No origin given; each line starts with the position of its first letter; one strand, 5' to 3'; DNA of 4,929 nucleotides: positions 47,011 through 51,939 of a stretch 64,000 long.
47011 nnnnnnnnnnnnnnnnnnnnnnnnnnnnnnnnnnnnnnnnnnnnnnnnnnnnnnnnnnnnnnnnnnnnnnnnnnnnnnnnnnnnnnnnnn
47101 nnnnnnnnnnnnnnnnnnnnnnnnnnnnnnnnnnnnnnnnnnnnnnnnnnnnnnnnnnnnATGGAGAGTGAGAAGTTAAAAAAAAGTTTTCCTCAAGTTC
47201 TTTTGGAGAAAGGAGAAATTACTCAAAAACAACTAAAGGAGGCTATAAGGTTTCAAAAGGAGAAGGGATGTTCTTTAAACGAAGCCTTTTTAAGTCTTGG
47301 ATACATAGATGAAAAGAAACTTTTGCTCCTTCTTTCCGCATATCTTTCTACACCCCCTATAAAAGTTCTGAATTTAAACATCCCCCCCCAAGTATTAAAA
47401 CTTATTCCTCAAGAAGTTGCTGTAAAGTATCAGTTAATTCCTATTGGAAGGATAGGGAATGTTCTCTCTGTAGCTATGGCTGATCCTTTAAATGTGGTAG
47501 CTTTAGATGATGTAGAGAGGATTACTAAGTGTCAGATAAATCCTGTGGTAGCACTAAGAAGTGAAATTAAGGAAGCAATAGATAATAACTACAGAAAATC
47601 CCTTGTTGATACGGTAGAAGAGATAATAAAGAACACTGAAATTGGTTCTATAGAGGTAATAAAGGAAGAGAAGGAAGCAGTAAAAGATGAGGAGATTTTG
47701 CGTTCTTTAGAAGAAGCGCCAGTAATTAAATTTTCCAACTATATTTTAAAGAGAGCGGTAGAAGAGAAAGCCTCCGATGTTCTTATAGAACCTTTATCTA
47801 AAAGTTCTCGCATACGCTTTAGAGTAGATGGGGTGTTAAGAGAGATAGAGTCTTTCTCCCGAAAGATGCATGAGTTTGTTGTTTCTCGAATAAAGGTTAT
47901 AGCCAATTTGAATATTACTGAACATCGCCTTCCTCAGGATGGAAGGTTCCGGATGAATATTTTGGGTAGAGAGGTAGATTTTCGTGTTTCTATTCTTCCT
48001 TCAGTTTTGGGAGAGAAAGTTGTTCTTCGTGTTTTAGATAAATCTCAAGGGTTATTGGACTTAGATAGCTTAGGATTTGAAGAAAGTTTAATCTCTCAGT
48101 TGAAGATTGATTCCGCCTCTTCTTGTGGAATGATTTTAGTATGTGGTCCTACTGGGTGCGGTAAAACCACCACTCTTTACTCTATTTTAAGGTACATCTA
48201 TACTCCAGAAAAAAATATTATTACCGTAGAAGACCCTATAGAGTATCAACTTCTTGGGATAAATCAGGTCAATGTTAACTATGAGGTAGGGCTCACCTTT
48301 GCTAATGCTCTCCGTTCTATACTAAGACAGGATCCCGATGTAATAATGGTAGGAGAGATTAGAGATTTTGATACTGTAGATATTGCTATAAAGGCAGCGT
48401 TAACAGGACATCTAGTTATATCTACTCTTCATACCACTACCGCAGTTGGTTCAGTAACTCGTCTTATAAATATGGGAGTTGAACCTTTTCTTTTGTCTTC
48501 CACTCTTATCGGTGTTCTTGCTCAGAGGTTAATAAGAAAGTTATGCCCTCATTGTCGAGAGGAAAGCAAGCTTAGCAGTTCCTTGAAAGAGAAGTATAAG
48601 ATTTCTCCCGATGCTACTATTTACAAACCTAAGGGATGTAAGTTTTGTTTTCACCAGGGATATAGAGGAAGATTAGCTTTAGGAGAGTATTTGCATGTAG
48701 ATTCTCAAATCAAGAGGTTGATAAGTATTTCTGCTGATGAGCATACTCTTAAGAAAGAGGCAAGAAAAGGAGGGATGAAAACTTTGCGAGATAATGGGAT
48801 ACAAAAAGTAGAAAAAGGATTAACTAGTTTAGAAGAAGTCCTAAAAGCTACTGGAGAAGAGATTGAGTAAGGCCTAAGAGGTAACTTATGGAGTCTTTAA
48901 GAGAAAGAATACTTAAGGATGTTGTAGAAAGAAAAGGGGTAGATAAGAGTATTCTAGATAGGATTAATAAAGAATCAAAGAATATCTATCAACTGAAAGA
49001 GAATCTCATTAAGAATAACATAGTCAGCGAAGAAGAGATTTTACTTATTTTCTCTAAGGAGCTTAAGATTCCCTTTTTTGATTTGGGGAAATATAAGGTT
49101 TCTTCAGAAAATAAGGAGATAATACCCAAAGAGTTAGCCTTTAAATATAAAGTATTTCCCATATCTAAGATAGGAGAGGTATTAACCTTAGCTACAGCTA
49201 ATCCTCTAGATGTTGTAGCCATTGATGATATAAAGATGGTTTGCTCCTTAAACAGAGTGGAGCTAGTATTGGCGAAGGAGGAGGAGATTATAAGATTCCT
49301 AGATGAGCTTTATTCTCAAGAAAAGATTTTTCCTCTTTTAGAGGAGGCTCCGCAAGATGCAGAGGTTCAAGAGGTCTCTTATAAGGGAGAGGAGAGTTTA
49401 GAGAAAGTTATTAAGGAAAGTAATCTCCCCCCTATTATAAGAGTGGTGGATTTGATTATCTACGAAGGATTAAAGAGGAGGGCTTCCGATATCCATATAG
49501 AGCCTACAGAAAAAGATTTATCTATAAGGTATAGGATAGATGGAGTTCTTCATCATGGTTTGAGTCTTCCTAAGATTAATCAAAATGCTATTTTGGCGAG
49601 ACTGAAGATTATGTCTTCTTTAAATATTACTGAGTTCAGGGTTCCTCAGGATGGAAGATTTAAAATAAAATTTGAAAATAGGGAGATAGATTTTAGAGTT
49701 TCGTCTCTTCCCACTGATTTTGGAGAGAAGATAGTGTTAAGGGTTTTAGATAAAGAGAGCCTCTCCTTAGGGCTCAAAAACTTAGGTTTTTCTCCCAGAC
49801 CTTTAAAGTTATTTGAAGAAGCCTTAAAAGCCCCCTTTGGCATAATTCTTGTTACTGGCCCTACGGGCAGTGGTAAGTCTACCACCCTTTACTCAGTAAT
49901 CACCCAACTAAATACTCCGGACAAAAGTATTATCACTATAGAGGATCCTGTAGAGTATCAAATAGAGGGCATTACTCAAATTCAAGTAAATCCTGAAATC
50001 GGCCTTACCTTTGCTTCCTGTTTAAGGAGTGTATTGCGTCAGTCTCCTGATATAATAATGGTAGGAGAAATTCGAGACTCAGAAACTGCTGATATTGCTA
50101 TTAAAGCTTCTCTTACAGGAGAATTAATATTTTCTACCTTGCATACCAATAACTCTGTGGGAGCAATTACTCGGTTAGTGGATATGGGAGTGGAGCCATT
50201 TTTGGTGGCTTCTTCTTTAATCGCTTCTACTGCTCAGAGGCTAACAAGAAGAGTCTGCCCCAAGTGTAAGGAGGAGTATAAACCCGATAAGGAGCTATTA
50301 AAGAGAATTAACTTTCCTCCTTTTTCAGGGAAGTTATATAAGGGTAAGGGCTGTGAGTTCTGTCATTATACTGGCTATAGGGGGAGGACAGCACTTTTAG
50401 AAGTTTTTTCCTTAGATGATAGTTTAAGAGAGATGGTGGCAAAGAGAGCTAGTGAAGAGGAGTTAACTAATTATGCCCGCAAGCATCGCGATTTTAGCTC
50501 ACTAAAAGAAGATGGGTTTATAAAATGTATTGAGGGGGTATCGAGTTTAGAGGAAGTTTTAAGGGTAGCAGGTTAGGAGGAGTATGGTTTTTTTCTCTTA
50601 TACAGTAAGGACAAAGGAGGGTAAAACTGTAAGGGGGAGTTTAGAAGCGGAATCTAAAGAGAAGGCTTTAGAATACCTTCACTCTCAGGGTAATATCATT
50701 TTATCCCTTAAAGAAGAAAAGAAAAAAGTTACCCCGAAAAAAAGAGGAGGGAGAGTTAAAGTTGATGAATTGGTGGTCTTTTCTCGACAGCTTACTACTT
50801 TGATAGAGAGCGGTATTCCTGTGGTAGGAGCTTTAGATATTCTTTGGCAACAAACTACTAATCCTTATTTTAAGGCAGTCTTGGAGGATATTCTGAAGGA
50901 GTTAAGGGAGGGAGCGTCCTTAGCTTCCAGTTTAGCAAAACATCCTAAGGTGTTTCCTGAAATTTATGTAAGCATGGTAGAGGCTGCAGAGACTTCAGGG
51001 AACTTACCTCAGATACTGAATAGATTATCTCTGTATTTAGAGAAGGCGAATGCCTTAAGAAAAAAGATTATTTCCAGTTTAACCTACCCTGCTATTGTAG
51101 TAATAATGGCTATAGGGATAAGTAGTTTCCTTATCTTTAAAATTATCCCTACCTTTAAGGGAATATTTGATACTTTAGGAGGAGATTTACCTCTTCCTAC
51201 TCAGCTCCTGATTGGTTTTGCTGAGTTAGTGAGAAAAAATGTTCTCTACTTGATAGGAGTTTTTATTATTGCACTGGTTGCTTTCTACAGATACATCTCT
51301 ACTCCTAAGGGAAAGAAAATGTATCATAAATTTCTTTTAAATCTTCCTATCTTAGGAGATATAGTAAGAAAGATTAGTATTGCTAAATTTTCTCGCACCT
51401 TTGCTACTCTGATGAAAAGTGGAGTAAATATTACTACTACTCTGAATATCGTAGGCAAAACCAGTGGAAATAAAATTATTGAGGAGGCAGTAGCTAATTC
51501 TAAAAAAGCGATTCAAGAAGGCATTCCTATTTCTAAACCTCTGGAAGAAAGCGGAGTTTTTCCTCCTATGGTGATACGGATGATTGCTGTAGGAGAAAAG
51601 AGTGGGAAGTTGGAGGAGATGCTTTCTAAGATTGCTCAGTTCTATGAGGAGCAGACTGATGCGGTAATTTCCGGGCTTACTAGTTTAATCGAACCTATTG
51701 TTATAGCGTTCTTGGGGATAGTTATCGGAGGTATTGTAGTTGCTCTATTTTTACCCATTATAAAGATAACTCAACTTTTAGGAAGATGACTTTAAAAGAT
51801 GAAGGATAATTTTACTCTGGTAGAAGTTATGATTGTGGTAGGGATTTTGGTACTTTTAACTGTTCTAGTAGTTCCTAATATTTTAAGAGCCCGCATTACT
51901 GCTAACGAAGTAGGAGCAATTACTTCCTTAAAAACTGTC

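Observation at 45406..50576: c-di-GMP sensor stack ahead of the pilus ATPases: degenerate GGDEF receptor, standalone MshEN domain and two PilB paralogs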

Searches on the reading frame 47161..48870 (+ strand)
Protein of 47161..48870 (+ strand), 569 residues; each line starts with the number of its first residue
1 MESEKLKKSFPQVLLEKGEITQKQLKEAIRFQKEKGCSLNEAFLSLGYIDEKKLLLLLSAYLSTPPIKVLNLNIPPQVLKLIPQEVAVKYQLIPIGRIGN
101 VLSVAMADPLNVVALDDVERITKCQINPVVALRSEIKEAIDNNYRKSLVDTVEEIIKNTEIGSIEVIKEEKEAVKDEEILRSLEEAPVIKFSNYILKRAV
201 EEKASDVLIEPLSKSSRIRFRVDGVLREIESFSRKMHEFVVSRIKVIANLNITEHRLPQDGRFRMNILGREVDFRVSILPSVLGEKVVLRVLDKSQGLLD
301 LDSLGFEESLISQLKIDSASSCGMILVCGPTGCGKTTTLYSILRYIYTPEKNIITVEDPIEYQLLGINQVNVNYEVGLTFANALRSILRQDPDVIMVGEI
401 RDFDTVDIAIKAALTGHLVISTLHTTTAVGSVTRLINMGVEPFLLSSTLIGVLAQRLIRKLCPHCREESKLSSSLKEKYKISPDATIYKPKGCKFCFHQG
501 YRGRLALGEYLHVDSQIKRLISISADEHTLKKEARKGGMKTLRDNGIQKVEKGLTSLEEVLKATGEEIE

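Call 3: search_protein_families(library=pfam, proteins=[window:47161-48870:+], max_evalue=0.01)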
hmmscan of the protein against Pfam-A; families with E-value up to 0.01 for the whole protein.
window:47161-48870:+ (569 aa): 10 families
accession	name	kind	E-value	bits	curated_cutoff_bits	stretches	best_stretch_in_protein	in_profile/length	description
PF00437.27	T2SSE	-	7.3e-135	449.8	24.9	1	184-561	4-369/370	Type II/IV secretion system protein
PF05157.20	MshEN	-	3.4e-20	72.3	23.1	1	65-147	4-87/90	MshEN domain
PF13401.12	AAA_22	-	0.0014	19.4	27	1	320-344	3-27/130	AAA domain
PF20720.3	nSTAND3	-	0.0016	18.6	27.2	0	320-360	15-55/155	Novel STAND NTPase 3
PF13476.12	AAA_23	-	0.0026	18.9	27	1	314-343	13-40/201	AAA domain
PF13191.12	AAA_16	-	0.0045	17.9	32.6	0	313-389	15-80/167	AAA ATPase domain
PF03215.21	Rad17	-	0.0052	17.2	23.8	0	324-340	47-63/186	Rad17 P-loop domain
PF13086.12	AAA_11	-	0.0067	16.7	27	0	321-348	15-43/257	AAA domain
PF25199.1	nSTAND_NTPase5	-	0.0072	16.6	34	0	307-362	25-82/145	Novel STAND NTPase 5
PF00004.35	AAA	-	0.0075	17.2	21.2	0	325-349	1-25/131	ATPase family associated with various cellular activities (AAA)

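Call 4: search_protein_families(library=ncbifam, proteins=[window:47161-48870:+], max_evalue=0.01)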
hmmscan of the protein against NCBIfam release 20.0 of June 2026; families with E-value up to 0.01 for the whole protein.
window:47161-48870:+ (569 aa): 30 families (the best 25 are shown)
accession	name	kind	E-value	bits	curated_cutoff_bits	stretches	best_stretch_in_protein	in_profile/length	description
TIGR02533.1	type_II_gspE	equivalog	1.8e-177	590.9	630.25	1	82-564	4-486/486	type II secretion system ATPase GspE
TIGR02538.1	type_IV_pilB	equivalog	2.2e-175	584.5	675.65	1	12-564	4-562/564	type IV-A pilus assembly ATPase PilB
NF007755.0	PRK10436.1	equivalog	1.7e-138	462.2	617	1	86-567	13-462/465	type II secretion system protein GspE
NF053534.1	T4PilAsmATPsTfpB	equivalog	6.2e-137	457.4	850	1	55-564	69-582/584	type IV pilus assembly ATPase TfpB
NF041000.1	ATPase_ComGA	equivalog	2.2e-74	249.8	300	1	195-459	3-266/267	competence type IV pilus ATPase ComGA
TIGR01420.1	pilT_fam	subfamily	3.9e-53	180.9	319.1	1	195-460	5-270/343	PilT/PilU family type 4a pilus ATPase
TIGR02525.1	plasmid_TraJ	equivalog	6.1e-29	101.1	368.3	1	287-438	120-272/372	plasmid transfer ATPase TraJ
TIGR02524.1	dot_icm_DotB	equivalog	1.7e-19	70.2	463.3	1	319-437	131-258/358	Dot/Icm type IV secretion system ATPase DotB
NF058587.1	archaellum_moto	equivalog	1.1e-16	60.8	550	1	325-437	278-395/527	archaellum flagellar ATPase motor FlaI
TIGR02782.1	TrbB_P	equivalog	9.2e-16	58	304.55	1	322-437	136-254/303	P-type conjugative transfer ATPase TrbB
TIGR02788.1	VirB11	equivalog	2e-15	56.6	249.95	1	324-439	146-266/308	P-type DNA transfer ATPase VirB11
NF010407.0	PRK13833.1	subfamily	2.8e-14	53.3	499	1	323-439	145-263/323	conjugal transfer protein TrbB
NF008411.1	PRK11234.1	equivalog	9.5e-14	50.7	1170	1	7-179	481-651/723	cyclic di-3',5'-guanylate-activated glycosyltransferase NfrB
NF010469.0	PRK13894.1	subfamily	7.5e-13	48.5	508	1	324-436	151-265/320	conjugal transfer ATPase TrbB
TIGR03819.1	heli_sec_ATPase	hypoth_equivalog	5.3e-11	42.3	373.15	1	283-439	138-301/340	TadA family conjugal transfer-associated ATPase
NF053729.1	c-di-GMP_motif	domain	6.3e-09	35.5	38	1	12-59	4-51/53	cyclic di-GMP-binding domain-containing protein, MshE-related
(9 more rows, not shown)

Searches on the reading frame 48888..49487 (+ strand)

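Call 84: search_protein_families(library=ncbifam, alignment_id=A5, max_evalue=1e-9)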
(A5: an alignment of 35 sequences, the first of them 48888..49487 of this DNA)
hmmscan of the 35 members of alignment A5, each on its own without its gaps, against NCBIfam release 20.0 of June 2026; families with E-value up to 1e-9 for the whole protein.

A. member 1, window:48888-49487:+ (200 aa): 2 families
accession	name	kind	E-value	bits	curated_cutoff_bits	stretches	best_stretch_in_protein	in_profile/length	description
TIGR02538.1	type_IV_pilB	equivalog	1.4e-21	76.7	675.65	1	10-200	4-198/564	type IV-A pilus assembly ATPase PilB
NF008411.1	PRK11234.1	equivalog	5.4e-10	38.3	1170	1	10-165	486-640/723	cyclic di-3',5'-guanylate-activated glycosyltransferase NfrB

B. families by the number of members that match (of 35 scanned): 5 families
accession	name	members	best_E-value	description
TIGR02538.1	type_IV_pilB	35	3.3e-34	type IV-A pilus assembly ATPase PilB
NF008411.1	PRK11234.1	24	1e-18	cyclic di-3',5'-guanylate-activated glycosyltransferase NfrB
TIGR02533.1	type_II_gspE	21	7.7e-16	type II secretion system ATPase GspE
NF012033.0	PRK15489.1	18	6.2e-18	glycosyl transferase family protein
NF053729.1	c-di-GMP_motif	15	9e-16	cyclic di-GMP-binding domain-containing protein, MshE-related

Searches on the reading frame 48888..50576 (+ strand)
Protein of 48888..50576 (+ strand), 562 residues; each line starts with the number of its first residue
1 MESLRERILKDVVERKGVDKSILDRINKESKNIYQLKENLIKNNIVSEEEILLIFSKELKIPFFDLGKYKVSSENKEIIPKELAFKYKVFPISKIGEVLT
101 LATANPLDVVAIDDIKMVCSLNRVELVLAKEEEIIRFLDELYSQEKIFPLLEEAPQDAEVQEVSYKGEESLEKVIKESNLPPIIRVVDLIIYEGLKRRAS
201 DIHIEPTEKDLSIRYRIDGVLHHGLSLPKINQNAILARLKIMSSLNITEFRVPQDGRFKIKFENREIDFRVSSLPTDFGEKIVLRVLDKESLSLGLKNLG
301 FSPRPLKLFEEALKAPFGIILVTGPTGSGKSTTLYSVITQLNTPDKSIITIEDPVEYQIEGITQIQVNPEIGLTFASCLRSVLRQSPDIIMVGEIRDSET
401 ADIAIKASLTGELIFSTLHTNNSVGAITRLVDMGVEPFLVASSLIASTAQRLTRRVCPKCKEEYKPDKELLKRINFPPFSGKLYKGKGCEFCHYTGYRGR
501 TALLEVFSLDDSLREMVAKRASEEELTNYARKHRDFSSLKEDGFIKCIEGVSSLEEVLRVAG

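Call 3: search_protein_families(library=pfam, proteins=[window:48888-50576:+], max_evalue=0.01)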
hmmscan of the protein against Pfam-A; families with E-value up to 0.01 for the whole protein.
window:48888-50576:+ (562 aa): 10 families
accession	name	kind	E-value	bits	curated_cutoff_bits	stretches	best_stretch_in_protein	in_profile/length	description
PF00437.27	T2SSE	-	9.7e-132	439.5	24.9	1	179-559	4-370/370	Type II/IV secretion system protein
PF05157.20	MshEN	-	1.4e-19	70.3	23.1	1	60-146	2-88/90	MshEN domain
PF25199.1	nSTAND_NTPase5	-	2.6e-05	24.5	34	1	317-358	41-83/145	Novel STAND NTPase 5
PF13401.12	AAA_22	-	0.00038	21.2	27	1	318-357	6-45/130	AAA domain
PF13191.12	AAA_16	-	0.0014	19.6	32.6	1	310-385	17-81/167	AAA ATPase domain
PF01637.24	ATPase_2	-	0.0015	18.8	33.2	0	314-369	17-72/225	ATPase domain predominantly from Archaea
PF13555.12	AAA_29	-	0.0032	17.6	27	1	318-338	23-43/61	P-loop containing region of AAA domain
PF00005.33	ABC_tran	-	0.0035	18.4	25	1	319-353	13-46/137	ABC transporter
PF20720.3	nSTAND3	-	0.0038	17.4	27.2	0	318-356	18-56/155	Novel STAND NTPase 3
PF13173.12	AAA_14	-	0.004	17.6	27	0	319-358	4-44/129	AAA domain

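Call 4: search_protein_families(library=ncbifam, proteins=[window:48888-50576:+], max_evalue=0.01)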
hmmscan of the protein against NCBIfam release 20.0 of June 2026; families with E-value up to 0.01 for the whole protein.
window:48888-50576:+ (562 aa): 22 families
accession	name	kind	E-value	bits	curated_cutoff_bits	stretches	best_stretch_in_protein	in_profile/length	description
TIGR02533.1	type_II_gspE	equivalog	3.4e-176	586.7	630.25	1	79-560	4-485/486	type II secretion system ATPase GspE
TIGR02538.1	type_IV_pilB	equivalog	1.8e-175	584.8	675.65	1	10-560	4-561/564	type IV-A pilus assembly ATPase PilB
NF053534.1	T4PilAsmATPsTfpB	equivalog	1.5e-134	449.5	850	1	34-561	51-582/584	type IV pilus assembly ATPase TfpB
NF007755.0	PRK10436.1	equivalog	1.4e-131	439.4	617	1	82-562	12-460/465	type II secretion system protein GspE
NF041000.1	ATPase_ComGA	equivalog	9.2e-76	254.3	300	1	190-453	3-265/267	competence type IV pilus ATPase ComGA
TIGR01420.1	pilT_fam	subfamily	3.1e-49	168.1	319.1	1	190-454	5-269/343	PilT/PilU family type 4a pilus ATPase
TIGR02525.1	plasmid_TraJ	equivalog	4e-26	91.9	368.3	1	308-433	141-272/372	plasmid transfer ATPase TraJ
TIGR02524.1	dot_icm_DotB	equivalog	1.3e-21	77.2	463.3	1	312-432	129-258/358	Dot/Icm type IV secretion system ATPase DotB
TIGR02782.1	TrbB_P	equivalog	7.6e-17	61.5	304.55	1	320-433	139-255/303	P-type conjugative transfer ATPase TrbB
NF010469.0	PRK13894.1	subfamily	4e-15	56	508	1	320-431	152-265/320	conjugal transfer ATPase TrbB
NF058587.1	archaellum_moto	equivalog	1.1e-14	54.2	550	1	320-432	278-395/527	archaellum flagellar ATPase motor FlaI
TIGR02788.1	VirB11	equivalog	1.4e-13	50.6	249.95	1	320-435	147-267/308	P-type DNA transfer ATPase VirB11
NF010407.0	PRK13833.1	subfamily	9.5e-13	48.3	499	1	320-435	147-264/323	conjugal transfer protein TrbB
TIGR03819.1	heli_sec_ATPase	hypoth_equivalog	3e-12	46.4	373.15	1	279-436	139-303/340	TadA family conjugal transfer-associated ATPase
NF053672.1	bindosome_BasE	exception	2.7e-09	36.3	1000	1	321-436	274-395/512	bindosome assembly system ATPase subunit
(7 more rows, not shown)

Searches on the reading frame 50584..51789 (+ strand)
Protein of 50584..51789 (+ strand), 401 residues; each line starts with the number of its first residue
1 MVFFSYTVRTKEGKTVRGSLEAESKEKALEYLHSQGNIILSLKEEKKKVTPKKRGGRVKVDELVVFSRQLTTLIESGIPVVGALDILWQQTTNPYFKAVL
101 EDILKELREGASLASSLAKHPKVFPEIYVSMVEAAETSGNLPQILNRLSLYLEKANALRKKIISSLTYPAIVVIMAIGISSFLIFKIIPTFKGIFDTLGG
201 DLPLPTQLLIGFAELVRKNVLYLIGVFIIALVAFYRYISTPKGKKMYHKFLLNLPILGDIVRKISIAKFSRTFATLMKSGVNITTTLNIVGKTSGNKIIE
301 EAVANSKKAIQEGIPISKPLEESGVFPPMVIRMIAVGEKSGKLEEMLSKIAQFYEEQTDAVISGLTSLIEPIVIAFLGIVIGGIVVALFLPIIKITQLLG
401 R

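Call 3: search_protein_families(library=pfam, proteins=[window:50584-51789:+], max_evalue=0.01)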
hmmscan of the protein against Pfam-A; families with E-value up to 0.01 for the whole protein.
window:50584-51789:+ (401 aa): 1 family
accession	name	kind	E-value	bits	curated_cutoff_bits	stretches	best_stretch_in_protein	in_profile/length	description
PF00482.28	T2SSF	-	2.2e-61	205.8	25.2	2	66-189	1-125/125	Type II secretion system (T2SS), protein F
